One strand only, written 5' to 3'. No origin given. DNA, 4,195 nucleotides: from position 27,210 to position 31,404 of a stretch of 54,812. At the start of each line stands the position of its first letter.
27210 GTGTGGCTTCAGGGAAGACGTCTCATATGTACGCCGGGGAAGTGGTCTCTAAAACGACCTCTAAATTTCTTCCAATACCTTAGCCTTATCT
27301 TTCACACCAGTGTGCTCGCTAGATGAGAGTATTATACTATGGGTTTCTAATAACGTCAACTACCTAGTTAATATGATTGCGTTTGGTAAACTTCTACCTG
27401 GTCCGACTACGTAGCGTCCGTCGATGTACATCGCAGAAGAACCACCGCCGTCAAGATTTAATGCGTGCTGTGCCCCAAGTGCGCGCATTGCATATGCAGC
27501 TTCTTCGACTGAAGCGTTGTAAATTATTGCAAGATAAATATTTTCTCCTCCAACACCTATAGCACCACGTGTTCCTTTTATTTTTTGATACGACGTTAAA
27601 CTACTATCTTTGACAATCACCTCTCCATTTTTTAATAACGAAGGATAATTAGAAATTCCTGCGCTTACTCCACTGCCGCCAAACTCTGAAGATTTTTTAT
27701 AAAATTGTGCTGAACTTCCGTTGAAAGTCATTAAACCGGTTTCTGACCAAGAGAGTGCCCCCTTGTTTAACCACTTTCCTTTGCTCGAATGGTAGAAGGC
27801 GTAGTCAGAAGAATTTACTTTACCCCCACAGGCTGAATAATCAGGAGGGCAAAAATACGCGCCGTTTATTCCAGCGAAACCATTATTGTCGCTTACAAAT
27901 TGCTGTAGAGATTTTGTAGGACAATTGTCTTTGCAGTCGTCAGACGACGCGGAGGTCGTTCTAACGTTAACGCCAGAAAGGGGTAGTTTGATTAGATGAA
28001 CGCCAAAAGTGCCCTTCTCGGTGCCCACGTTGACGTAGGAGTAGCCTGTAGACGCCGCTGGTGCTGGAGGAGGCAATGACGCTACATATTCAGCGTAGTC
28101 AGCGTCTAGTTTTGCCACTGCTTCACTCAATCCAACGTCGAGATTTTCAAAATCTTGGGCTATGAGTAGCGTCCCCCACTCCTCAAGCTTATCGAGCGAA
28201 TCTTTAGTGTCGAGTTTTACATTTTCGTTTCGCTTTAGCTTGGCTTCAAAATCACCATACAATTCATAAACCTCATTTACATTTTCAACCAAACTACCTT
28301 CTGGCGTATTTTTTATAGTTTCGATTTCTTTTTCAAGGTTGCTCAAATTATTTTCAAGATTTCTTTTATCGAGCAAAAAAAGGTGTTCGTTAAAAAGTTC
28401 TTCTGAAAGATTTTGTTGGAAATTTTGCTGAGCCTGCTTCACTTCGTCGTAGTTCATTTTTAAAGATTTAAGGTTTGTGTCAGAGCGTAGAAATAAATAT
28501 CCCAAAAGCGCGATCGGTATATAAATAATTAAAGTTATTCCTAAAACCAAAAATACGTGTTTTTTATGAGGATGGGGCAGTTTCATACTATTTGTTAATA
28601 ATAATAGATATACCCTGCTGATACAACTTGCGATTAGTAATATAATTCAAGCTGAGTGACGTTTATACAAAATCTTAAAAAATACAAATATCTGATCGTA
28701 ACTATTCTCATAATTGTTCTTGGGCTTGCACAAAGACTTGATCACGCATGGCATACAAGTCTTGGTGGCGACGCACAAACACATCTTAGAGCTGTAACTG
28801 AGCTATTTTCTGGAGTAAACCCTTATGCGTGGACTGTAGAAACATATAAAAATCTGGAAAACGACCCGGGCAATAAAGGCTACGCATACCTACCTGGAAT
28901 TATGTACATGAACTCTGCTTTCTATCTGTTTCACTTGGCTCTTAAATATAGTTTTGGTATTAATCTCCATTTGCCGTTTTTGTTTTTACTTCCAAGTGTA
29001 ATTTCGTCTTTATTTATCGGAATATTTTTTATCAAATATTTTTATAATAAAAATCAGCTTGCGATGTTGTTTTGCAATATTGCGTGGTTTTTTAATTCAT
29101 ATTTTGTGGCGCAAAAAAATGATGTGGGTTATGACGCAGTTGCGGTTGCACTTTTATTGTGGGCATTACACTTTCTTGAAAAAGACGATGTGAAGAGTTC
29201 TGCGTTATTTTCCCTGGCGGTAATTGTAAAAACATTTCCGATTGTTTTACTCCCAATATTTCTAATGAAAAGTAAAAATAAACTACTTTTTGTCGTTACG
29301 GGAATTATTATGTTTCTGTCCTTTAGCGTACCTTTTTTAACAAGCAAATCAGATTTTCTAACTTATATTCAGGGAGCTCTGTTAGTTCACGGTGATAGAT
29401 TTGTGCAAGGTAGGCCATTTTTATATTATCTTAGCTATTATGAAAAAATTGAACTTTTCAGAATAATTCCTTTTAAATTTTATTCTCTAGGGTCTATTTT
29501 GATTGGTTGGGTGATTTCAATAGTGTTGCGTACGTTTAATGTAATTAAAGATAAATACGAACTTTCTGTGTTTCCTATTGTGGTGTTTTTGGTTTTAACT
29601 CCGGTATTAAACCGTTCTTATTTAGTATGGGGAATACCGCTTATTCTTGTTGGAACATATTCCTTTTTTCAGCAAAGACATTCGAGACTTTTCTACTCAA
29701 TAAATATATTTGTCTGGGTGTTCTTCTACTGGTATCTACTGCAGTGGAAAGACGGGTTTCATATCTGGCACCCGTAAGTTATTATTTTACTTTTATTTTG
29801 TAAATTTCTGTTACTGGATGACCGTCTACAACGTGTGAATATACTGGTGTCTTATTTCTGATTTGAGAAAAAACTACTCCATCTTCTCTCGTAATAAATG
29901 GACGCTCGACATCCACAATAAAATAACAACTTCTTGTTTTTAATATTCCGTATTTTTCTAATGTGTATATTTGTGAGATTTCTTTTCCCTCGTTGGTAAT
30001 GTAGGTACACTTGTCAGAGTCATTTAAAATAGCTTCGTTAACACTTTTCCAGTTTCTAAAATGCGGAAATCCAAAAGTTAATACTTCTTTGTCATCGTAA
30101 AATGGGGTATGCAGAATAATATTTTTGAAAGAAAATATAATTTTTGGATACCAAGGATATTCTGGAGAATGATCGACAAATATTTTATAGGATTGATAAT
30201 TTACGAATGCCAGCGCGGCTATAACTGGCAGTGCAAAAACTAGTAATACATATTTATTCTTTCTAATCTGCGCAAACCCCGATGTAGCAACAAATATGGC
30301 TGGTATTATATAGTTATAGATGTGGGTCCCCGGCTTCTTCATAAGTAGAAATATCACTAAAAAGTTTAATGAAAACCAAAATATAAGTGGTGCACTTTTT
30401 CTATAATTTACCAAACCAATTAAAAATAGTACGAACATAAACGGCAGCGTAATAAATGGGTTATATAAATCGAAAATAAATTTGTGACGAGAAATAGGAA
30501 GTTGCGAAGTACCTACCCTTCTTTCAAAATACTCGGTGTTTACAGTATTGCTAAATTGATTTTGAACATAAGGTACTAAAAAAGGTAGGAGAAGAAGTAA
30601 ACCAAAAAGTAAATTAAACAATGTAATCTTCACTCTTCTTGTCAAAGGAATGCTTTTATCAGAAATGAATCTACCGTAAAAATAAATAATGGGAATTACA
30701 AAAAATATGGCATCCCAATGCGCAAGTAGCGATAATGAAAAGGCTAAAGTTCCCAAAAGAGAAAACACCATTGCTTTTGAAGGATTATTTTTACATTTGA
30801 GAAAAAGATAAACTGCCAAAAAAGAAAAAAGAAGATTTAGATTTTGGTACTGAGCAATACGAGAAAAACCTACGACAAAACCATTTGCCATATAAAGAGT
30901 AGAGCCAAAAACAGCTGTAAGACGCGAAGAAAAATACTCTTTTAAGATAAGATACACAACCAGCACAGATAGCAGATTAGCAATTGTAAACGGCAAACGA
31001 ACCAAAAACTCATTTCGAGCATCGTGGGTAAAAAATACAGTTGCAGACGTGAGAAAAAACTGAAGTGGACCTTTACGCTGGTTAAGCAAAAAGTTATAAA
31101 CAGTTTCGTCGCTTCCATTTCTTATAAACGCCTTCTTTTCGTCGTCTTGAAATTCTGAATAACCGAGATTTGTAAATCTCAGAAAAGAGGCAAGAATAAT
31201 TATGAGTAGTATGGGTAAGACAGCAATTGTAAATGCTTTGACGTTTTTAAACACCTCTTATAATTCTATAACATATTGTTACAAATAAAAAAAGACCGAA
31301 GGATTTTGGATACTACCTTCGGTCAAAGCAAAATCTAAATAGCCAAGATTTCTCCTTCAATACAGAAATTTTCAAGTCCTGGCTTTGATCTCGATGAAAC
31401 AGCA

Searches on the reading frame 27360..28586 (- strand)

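Call 15: search_protein_families(library=pfam, proteins=[window:27360-28586:-], max_evalue=0.01)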
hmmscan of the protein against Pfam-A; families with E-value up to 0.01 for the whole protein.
window:27360-28586:- (408 aa): 1 family
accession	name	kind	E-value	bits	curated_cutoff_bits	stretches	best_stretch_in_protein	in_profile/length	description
PF09992.14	NAGPA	-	1.4e-17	64.9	25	1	238-406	5-168/169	Phosphodiester glycosidase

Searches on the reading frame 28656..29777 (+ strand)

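Call 14: search_protein_families(library=pfam, proteins=[window:28656-29777:+], max_evalue=0.01)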
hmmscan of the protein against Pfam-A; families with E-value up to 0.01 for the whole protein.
window:28656-29777:+ (373 aa): 2 families
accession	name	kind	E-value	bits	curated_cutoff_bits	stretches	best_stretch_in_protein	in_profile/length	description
PF09594.16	GT87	-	4.1e-06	27.2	25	1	159-237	76-154/237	Glycosyltransferase family 87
PF14897.12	EpsG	-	5.4e-05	22.9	30.1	1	77-362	43-312/326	EpsG family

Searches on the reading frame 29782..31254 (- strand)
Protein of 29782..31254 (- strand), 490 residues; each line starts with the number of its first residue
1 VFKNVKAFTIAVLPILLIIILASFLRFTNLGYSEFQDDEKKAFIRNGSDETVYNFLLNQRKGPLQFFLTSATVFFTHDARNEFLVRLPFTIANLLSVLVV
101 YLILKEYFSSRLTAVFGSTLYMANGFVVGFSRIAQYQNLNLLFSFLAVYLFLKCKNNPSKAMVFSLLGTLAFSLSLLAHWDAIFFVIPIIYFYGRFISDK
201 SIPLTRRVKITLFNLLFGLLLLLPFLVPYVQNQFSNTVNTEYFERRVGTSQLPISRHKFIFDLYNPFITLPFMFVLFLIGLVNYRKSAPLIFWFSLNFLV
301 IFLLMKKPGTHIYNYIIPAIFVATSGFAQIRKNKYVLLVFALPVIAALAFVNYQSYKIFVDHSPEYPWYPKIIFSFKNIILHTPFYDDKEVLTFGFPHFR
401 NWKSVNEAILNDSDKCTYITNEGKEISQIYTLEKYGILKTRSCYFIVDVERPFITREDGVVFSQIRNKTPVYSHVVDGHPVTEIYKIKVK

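Call 14: search_protein_families(library=pfam, proteins=[window:29782-31254:-], max_evalue=0.01)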
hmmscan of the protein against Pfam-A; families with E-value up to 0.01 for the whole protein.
window:29782-31254:- (490 aa): 2 families
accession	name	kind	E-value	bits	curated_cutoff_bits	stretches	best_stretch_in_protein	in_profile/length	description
PF13231.12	PMT_2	-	1.6e-08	35.4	26.1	1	64-226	5-158/160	Dolichyl-phosphate-mannose-protein mannosyltransferase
PF02366.24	PMT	-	3.6e-05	23.9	22.7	1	76-227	76-232/245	Dolichyl-phosphate-mannose-protein mannosyltransferase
